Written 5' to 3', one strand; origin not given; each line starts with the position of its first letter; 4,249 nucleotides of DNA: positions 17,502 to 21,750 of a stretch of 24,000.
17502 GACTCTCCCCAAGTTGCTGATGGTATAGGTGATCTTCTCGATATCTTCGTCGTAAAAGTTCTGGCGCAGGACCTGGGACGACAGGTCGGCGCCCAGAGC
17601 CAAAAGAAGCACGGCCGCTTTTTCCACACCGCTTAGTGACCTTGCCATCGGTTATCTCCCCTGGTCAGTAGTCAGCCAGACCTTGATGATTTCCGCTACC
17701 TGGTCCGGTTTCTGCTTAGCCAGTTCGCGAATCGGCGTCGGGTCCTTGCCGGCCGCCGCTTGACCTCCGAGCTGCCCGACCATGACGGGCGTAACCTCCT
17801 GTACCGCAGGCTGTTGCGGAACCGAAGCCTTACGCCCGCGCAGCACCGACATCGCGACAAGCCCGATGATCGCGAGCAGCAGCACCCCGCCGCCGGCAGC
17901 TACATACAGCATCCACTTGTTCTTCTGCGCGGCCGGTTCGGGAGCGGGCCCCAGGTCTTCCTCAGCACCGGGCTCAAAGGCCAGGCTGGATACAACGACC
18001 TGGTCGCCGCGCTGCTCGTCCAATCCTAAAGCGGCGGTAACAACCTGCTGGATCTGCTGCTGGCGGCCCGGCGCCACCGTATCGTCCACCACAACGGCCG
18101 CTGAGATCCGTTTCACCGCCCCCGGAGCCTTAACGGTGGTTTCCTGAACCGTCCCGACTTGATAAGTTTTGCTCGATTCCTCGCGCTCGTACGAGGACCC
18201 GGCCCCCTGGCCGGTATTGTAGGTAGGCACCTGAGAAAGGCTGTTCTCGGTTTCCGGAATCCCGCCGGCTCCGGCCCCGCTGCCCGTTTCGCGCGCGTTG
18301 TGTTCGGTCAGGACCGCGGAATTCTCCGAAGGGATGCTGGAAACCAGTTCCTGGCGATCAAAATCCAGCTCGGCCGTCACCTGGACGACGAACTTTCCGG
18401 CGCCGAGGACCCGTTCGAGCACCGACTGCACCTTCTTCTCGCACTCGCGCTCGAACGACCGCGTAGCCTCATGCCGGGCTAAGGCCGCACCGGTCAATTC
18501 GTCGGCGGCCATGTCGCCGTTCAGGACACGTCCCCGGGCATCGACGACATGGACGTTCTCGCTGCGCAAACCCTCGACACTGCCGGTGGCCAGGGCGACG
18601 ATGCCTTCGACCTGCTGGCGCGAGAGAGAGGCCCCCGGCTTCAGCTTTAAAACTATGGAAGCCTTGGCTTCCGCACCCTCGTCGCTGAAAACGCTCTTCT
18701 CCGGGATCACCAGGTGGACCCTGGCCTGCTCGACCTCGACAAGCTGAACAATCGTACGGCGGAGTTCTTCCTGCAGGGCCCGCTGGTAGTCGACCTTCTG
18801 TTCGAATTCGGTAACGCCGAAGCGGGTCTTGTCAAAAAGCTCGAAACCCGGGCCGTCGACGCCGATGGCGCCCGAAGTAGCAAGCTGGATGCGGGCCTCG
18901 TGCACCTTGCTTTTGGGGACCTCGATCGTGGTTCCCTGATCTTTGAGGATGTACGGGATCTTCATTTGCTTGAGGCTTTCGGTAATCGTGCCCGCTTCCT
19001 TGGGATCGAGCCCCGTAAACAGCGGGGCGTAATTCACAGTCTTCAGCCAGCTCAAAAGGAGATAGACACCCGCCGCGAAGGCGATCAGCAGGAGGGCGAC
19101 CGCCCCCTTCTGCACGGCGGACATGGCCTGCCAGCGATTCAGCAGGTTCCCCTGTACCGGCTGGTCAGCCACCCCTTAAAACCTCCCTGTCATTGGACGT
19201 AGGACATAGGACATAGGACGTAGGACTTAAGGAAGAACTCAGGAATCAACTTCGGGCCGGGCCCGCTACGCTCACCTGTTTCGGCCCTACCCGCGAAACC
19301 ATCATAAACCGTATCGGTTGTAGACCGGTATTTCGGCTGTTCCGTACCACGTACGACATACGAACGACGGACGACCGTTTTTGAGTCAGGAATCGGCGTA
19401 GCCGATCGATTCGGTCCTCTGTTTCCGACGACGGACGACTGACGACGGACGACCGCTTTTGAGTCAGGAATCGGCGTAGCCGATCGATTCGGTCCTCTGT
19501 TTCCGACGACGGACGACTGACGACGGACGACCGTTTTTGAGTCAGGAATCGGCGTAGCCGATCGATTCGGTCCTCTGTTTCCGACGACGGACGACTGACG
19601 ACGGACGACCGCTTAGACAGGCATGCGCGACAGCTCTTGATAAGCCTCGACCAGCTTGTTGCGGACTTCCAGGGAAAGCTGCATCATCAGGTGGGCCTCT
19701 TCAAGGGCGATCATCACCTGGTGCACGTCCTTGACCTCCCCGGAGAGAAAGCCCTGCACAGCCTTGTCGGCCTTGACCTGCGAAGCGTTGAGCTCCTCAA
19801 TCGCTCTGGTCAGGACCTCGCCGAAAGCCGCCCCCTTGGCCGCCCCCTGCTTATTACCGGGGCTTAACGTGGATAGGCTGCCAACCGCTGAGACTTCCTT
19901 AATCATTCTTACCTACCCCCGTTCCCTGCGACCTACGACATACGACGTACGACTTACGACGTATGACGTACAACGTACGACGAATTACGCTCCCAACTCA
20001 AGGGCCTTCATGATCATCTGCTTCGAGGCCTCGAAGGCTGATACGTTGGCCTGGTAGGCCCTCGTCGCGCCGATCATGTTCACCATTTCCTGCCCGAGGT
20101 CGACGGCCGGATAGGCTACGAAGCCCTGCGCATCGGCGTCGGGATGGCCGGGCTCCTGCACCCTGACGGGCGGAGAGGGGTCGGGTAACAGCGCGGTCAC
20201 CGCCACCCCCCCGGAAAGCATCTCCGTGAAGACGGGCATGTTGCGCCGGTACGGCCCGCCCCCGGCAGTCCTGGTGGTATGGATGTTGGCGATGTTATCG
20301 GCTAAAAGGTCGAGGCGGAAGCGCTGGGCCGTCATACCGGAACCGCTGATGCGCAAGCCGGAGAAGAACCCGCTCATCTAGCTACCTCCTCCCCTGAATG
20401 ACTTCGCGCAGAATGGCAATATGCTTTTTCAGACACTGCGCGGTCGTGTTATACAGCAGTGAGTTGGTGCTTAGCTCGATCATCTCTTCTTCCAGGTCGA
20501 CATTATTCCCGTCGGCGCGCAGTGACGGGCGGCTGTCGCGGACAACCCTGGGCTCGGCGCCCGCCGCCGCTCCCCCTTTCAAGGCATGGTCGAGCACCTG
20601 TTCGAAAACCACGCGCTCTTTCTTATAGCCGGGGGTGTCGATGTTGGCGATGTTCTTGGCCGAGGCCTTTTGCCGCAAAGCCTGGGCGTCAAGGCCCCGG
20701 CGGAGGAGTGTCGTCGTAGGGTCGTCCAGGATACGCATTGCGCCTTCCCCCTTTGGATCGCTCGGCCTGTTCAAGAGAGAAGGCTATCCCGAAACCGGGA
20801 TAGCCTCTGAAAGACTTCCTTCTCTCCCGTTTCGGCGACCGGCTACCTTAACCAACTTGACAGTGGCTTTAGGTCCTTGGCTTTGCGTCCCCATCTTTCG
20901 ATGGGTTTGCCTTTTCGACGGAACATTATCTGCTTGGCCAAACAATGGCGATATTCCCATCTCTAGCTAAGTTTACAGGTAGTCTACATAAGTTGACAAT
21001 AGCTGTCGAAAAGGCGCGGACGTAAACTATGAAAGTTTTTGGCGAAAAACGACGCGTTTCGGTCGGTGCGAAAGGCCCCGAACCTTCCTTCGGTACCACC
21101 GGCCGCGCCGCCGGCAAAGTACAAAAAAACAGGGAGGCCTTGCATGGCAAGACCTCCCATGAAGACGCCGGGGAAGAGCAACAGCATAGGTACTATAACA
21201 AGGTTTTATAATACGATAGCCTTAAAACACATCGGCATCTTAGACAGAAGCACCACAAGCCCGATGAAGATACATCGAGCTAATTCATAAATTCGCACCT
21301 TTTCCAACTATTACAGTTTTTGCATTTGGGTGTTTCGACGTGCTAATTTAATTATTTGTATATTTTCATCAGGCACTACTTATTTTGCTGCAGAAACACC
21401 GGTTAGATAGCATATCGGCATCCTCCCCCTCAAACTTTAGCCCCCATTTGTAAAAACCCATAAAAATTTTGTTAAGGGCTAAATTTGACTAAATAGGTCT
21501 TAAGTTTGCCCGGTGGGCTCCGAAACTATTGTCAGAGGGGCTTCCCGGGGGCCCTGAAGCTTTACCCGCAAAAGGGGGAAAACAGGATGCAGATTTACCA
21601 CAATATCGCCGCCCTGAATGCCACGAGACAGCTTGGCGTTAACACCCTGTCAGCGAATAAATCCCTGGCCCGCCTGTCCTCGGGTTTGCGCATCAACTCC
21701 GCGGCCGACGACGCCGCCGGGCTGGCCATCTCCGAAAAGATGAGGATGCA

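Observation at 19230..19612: A roughly 440-nt untranslated gap between fliE and fliF filled by a near-perfect 3 x 78-bp tandem array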

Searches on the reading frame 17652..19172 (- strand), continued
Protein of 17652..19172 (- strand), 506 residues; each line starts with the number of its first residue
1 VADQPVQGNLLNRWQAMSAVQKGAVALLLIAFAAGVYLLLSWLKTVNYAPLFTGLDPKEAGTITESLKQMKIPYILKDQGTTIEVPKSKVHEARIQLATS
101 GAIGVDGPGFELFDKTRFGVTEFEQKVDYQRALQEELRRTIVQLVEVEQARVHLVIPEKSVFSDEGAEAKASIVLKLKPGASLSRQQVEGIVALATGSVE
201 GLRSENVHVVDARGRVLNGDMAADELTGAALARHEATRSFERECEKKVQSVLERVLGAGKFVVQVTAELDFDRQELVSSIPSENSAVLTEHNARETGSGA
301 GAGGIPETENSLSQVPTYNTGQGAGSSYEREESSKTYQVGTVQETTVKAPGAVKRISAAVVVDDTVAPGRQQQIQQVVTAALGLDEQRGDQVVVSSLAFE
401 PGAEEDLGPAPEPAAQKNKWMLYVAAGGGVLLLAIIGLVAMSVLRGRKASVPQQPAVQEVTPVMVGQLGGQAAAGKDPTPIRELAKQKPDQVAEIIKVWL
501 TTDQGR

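Call 57: find_encoding_contigs(protein=window:17652-19172:-, flank=10000, max_places=10)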
Protein window:17652-19172:- (506 aa): 1 contig read that carries it; 1 place shown.
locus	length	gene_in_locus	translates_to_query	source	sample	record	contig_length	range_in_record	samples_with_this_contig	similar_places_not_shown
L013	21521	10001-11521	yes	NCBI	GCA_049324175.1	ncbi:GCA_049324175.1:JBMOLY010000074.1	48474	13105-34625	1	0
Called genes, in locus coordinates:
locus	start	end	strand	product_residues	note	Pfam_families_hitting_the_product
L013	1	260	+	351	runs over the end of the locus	PF00072:Response_reg, PF01339:CheB_methylest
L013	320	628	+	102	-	PF04316:FlgM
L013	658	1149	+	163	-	PF05130:FlgN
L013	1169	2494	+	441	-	PF22638:FlgK_D1, PF06429:Flg_bbr_C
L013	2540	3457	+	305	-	PF00669:Flagellin_N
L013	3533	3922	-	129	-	PF05400:FliT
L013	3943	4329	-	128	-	PF02561:FliS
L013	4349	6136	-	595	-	PF02465:FliD_N, PF07195:FliD_C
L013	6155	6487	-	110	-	PF03646:FlaG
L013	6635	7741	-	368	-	PF00669:Flagellin_N, PF00700:Flagellin_C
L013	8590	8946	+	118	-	PF00460:Flg_bb_rod (weak)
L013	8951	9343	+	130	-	PF00460:Flg_bb_rod (weak), PF06429:Flg_bbr_C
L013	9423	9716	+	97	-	PF02049:FliE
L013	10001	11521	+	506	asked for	PF01514:YscJ_FliF, PF08345:YscJ_FliF_C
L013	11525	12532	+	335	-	PF14842:FliG_N, PF14841:FliG_M, PF14842:FliG_N (weak), PF01706:FliG_C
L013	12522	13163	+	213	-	PF02108:FliH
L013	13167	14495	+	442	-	PF00006:ATP-synt_ab, PF18269:T3SS_ATPase_C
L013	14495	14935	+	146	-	PF02050:FliJ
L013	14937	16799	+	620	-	PF02120:Flg_hook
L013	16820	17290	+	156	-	PF03963:FlgD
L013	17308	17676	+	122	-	PF12611:Flagellar_put (weak)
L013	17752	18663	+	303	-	PF00460:Flg_bb_rod, PF22692:LlgE_F_G_D1, PF06429:Flg_bbr_C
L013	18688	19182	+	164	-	PF03748:FliL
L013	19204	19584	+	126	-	PF01052:FliMN_C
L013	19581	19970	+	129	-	PF04347:FliO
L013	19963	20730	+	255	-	PF00813:FliP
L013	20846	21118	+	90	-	PF01313:Bac_export_3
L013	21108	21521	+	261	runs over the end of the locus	PF01311:Bac_export_1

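Call 60: find_encoding_contigs(protein=P0126, flank=3000, max_places=5)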
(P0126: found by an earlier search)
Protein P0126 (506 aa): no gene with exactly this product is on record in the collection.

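Call 61: find_encoding_contigs(protein=P0123, flank=3000, max_places=5)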
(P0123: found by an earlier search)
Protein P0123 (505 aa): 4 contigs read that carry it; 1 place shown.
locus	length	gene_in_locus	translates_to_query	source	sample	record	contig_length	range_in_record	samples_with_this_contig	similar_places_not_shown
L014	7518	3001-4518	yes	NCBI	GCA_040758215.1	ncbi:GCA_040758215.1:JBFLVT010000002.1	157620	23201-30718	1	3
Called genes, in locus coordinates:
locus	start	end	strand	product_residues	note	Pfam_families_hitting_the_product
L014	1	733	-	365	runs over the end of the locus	PF00669:Flagellin_N, PF00700:Flagellin_C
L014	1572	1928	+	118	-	PF00460:Flg_bb_rod (weak)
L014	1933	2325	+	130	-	PF00460:Flg_bb_rod (weak), PF06429:Flg_bbr_C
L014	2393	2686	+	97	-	PF02049:FliE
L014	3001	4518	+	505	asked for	PF01514:YscJ_FliF, PF08345:YscJ_FliF_C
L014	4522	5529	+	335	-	PF14842:FliG_N, PF14841:FliG_M, PF14842:FliG_N (weak), PF01706:FliG_C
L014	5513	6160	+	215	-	PF02108:FliH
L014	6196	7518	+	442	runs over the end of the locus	PF02874:ATP-synt_ab_N (faint), PF00006:ATP-synt_ab, PF18269:T3SS_ATPase_C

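Call 62: find_encoding_contigs(protein=P0125, flank=3000, max_places=5)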
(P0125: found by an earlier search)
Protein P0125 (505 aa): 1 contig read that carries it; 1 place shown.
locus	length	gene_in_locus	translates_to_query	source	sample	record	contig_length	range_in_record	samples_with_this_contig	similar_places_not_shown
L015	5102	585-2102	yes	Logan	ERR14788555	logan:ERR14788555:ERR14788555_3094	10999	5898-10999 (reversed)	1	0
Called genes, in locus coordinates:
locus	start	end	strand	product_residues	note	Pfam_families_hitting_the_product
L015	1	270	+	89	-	?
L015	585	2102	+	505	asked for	PF01514:YscJ_FliF, PF08345:YscJ_FliF_C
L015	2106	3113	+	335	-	PF14842:FliG_N, PF14841:FliG_M, PF14842:FliG_N (weak), PF01706:FliG_C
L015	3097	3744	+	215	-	PF02108:FliH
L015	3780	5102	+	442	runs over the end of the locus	PF02874:ATP-synt_ab_N (faint), PF00006:ATP-synt_ab, PF18269:T3SS_ATPase_C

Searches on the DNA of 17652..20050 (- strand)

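Call 36: search_rna_families(source=window, start=19100, end=20050, threshold=evalue, max_evalue=10, show_alignments=3)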
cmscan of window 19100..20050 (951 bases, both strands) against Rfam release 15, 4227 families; matches with E-value up to 10: 2.
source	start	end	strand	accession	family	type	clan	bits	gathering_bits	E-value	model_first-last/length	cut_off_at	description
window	19249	19293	+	RF03067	terC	Cis-reg;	-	20.2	39.9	1.1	1-59/59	no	terC RNA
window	19804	19872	-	RF00454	p27_CRE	Cis-reg;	-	14.3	42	9.4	1-59/59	no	p27 cis-regulatory element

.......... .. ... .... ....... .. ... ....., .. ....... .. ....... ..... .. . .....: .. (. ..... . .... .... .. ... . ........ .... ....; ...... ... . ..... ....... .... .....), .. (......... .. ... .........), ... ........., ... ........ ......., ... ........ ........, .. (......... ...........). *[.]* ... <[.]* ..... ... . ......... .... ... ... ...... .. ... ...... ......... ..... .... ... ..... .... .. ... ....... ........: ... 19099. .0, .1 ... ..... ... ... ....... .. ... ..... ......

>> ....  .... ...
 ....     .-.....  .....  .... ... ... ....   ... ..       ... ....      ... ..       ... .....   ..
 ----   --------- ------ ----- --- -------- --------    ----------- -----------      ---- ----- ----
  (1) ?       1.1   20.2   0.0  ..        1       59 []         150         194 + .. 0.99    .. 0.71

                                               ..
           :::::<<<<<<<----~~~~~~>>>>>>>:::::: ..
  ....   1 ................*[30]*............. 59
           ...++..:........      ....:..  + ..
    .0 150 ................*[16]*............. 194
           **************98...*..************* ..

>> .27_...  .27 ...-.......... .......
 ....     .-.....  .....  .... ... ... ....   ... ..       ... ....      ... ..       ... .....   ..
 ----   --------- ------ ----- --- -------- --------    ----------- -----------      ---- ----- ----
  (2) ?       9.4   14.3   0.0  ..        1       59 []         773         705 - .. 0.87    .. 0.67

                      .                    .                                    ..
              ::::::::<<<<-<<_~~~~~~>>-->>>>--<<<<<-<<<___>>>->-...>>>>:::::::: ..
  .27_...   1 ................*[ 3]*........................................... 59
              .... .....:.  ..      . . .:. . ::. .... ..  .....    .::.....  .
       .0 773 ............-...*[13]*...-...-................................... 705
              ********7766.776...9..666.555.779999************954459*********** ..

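Call 37: search_rna_families(sources=[L009, L010, L011, L006], threshold=gathering)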
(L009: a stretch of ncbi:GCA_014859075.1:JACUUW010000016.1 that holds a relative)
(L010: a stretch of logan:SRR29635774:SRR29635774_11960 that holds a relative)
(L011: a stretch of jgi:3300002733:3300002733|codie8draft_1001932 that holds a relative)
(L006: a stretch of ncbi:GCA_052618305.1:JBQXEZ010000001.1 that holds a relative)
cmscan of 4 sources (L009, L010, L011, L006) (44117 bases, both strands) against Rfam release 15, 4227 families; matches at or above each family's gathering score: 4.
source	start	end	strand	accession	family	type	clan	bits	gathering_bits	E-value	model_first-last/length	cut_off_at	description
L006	8399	8489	+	RF01051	c-di-GMP-I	Cis-reg; riboswitch;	CL00126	78.1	35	8e-14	1-87/87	no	c-di-GMP-I riboswitch aptamer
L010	2463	2556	+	RF03167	c-di-GMP-I-GGC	Cis-reg; riboswitch;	CL00126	59.5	59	1.1e-11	1-80/80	no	c-di-GMP-I-GGC riboswitch aptamer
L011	1448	1537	+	RF01051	c-di-GMP-I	Cis-reg; riboswitch;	CL00126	57.9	35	6.9e-09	1-87/87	no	c-di-GMP-I riboswitch aptamer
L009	1371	1461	+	RF01051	c-di-GMP-I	Cis-reg; riboswitch;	CL00126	44.7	35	1.2e-05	1-87/87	no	c-di-GMP-I riboswitch aptamer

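Call 54: search_dna_similar(query=window:19173-19612:-, collection=plasmids, mode=distant, max_evalue=0.001)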
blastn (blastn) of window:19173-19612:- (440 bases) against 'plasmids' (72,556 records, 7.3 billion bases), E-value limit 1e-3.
No match.

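Call 55: search_dna_similar(query=window:19173-19612:-, collection=phages, mode=distant, max_evalue=0.001)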
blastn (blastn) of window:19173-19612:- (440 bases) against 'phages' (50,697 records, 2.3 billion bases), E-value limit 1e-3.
No match.

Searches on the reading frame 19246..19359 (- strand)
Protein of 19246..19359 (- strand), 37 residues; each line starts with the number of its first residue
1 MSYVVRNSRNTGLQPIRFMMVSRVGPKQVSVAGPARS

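Call 67: search_protein_families(library=pfam, proteins=[window:19249-19359:-], max_evalue=1)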
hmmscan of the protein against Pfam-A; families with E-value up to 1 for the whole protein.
window:19249-19359:- (37 aa): 0 families

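Call 71: search_protein_representatives(protein=window:19246-19359:-)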
Query: 37 residues. Proteins with E-value up to 0.001 (for the whole library): 0; up to 1e-10: 0; up to 1e-30: 0. The best 0 are listed.

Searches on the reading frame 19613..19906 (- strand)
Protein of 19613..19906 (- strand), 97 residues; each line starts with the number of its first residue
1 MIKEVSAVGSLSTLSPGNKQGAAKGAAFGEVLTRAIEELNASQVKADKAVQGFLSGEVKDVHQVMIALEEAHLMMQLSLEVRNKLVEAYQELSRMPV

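Call 11: find_encoding_contigs(protein=window:19613-19906:-, flank=10000, max_places=10)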
Protein window:19613-19906:- (97 aa): no gene with exactly this product is on record in the collection.

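Call 67: search_protein_families(library=pfam, proteins=[window:19613-19906:-], max_evalue=1)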
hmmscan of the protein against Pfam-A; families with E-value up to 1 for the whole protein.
window:19613-19906:- (97 aa): 1 family
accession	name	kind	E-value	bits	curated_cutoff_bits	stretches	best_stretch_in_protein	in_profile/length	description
PF02049.23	FliE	-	2.7e-27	95.2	22.4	1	16-97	8-89/89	Flagellar hook-basal body complex protein FliE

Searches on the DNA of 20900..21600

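Call 85: search_rna_families(source=window, start=20900, end=21600, threshold=evalue, max_evalue=1)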
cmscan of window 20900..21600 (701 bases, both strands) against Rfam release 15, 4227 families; matches with E-value up to 1: 1.
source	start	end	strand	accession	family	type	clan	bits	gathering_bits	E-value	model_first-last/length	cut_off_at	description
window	21122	21240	-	RF01052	Arthropod_7SK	Gene;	CL00013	11.2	44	0.86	1-351/351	no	Arthropod 7SK RNA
